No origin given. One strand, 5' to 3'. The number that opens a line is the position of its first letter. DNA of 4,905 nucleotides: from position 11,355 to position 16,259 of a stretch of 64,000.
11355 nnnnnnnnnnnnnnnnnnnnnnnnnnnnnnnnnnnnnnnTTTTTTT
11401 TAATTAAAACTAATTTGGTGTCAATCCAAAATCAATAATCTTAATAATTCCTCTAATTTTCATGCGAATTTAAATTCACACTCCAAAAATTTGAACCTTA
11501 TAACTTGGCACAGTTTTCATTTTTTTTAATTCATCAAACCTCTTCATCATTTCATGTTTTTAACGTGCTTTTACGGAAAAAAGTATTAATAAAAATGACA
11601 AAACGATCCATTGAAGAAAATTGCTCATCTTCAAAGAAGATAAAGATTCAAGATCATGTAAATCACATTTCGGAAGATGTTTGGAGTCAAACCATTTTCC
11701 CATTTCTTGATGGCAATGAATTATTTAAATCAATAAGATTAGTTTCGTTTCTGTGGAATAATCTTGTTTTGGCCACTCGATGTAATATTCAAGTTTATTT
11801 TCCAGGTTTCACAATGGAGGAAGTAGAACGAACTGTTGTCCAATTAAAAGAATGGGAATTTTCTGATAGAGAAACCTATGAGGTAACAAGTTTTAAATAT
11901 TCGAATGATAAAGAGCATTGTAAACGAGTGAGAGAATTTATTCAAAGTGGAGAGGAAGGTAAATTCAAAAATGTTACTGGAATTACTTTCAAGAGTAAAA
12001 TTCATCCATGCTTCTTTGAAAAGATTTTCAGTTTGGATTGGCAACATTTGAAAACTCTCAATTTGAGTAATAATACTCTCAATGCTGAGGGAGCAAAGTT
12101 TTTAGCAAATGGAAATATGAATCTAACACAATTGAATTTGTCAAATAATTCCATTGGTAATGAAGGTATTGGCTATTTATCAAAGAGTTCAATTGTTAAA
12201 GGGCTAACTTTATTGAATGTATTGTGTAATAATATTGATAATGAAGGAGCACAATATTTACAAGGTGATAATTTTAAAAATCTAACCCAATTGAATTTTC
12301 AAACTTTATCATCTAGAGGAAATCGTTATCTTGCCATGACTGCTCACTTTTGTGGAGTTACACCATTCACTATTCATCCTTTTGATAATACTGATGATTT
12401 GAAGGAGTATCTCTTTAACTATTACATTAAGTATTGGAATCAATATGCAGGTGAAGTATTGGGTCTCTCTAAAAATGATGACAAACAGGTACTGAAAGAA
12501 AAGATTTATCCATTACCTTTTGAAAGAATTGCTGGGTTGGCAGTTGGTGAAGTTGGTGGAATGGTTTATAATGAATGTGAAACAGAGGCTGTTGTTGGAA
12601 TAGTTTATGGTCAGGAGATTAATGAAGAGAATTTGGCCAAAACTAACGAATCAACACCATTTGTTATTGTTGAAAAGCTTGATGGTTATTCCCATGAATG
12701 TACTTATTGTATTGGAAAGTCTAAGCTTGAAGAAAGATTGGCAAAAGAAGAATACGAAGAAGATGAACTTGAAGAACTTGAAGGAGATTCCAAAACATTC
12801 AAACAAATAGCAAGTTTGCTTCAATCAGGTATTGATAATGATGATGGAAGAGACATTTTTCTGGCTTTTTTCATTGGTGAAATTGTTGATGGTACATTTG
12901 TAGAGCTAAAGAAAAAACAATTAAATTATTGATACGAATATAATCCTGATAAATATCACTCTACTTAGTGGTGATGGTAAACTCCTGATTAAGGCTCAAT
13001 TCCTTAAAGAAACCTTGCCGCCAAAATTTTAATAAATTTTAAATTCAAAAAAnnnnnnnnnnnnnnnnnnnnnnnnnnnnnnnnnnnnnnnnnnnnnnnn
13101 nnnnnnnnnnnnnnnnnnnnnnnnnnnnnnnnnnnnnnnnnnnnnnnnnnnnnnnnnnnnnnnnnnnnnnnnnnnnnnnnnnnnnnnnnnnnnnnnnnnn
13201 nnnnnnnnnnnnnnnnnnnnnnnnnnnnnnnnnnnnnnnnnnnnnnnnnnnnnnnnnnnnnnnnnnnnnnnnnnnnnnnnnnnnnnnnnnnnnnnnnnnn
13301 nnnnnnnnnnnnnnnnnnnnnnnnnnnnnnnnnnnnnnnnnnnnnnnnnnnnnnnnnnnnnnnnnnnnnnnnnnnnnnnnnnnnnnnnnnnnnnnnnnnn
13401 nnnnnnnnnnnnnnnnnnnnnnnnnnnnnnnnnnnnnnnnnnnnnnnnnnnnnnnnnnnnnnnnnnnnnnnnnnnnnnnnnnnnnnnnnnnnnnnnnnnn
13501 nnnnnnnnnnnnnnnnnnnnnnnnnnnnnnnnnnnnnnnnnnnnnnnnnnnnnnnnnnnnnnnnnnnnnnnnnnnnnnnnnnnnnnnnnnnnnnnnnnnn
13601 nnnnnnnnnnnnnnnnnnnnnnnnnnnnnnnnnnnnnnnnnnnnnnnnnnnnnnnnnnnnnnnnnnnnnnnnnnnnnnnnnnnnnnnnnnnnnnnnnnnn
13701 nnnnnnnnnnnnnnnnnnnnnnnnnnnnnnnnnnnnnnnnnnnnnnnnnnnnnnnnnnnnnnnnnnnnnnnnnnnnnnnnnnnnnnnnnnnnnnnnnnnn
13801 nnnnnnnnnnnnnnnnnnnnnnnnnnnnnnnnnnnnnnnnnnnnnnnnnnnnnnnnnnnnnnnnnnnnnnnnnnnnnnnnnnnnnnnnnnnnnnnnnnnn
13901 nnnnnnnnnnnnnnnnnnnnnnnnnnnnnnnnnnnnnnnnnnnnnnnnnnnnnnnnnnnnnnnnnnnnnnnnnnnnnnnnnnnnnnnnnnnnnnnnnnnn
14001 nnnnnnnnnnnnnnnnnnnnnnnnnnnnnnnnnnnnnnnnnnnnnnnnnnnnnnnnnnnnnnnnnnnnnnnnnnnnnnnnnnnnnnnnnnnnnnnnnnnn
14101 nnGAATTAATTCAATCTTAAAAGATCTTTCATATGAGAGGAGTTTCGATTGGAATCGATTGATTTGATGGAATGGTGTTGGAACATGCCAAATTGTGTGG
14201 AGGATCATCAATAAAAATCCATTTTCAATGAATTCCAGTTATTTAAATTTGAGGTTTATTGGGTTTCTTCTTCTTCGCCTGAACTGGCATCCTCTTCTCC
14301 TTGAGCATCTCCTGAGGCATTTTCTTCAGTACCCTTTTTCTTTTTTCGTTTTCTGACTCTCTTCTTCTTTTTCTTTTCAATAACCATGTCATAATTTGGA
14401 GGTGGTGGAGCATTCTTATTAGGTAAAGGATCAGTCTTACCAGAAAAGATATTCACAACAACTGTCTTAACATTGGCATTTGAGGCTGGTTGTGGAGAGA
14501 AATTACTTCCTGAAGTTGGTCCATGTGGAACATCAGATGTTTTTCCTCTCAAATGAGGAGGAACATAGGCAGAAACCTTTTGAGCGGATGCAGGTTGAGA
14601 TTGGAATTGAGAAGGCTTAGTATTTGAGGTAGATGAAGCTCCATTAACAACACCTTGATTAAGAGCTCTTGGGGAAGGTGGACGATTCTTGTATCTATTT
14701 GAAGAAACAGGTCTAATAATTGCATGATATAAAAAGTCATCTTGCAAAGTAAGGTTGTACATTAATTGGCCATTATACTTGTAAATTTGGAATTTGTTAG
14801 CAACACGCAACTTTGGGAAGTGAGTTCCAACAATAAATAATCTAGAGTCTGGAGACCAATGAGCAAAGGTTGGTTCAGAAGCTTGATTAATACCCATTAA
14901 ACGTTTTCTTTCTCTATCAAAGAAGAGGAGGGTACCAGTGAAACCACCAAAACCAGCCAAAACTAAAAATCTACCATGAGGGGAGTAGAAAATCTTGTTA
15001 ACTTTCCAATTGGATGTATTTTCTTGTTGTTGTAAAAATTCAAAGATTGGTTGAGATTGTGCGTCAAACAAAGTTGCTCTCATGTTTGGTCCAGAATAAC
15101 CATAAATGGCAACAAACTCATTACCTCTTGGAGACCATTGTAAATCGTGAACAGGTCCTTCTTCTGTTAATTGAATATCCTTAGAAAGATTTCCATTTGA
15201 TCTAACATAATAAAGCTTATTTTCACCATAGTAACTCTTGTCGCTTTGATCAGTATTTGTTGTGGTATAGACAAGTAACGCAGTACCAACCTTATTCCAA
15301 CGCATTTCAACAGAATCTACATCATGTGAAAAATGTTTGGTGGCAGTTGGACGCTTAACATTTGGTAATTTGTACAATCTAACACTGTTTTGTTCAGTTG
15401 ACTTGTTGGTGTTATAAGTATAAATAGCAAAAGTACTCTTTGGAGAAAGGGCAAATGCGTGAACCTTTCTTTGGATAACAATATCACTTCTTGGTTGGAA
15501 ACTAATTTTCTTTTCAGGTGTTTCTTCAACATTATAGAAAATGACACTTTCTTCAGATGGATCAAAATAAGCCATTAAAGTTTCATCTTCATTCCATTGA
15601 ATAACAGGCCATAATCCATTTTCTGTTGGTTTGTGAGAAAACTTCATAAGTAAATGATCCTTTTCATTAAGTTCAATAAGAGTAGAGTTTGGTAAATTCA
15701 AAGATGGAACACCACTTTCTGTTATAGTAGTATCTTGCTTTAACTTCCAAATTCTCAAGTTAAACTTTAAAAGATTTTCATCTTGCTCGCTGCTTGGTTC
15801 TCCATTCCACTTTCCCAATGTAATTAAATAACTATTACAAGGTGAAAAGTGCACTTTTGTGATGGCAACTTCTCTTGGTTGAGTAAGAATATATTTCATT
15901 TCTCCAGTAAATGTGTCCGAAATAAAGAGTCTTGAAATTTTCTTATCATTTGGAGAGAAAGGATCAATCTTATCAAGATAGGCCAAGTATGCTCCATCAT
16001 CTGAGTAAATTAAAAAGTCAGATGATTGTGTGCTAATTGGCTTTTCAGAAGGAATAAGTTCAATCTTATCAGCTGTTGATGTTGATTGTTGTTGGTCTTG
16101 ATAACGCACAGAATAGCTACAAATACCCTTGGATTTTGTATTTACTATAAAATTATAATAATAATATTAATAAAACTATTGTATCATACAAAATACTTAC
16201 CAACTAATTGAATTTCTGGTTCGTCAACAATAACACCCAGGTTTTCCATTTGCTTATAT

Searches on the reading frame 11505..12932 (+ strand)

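Call 66: search_protein_families(library=pfam, proteins=[window:11505-12932:+], max_evalue=0.001)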
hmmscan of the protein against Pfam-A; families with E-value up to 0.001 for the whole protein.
window:11505-12932:+ (475 aa): 1 family
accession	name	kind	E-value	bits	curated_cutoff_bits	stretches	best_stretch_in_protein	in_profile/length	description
PF13516.12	LRR_6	-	2.4e-11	43.2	23.4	2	204-225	2-23/24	Leucine Rich repeat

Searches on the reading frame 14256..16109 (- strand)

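Call 66: search_protein_families(library=pfam, proteins=[window:14256-16109:-], max_evalue=0.001)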
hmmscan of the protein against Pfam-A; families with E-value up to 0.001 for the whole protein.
window:14256-16109:- (617 aa): 4 families
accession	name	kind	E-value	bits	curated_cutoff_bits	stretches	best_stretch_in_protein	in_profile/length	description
PF08662.17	eIF2A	-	2.2e-53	181.5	20.5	1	263-455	5-188/194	Eukaryotic translation initiation factor eIF2A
PF25174.1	Beta-prop_THOC3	-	1.3e-05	24.8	305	0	298-428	72-189/272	THOC3 beta-propeller domain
PF23389.1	Beta-prop_WDR19_1st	-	0.00016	21.3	27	0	299-424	22-137/325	WDR19 first beta-propeller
PF00400.38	WD40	-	0.00079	20.3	27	0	366-395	11-36/39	WD domain, G-beta repeat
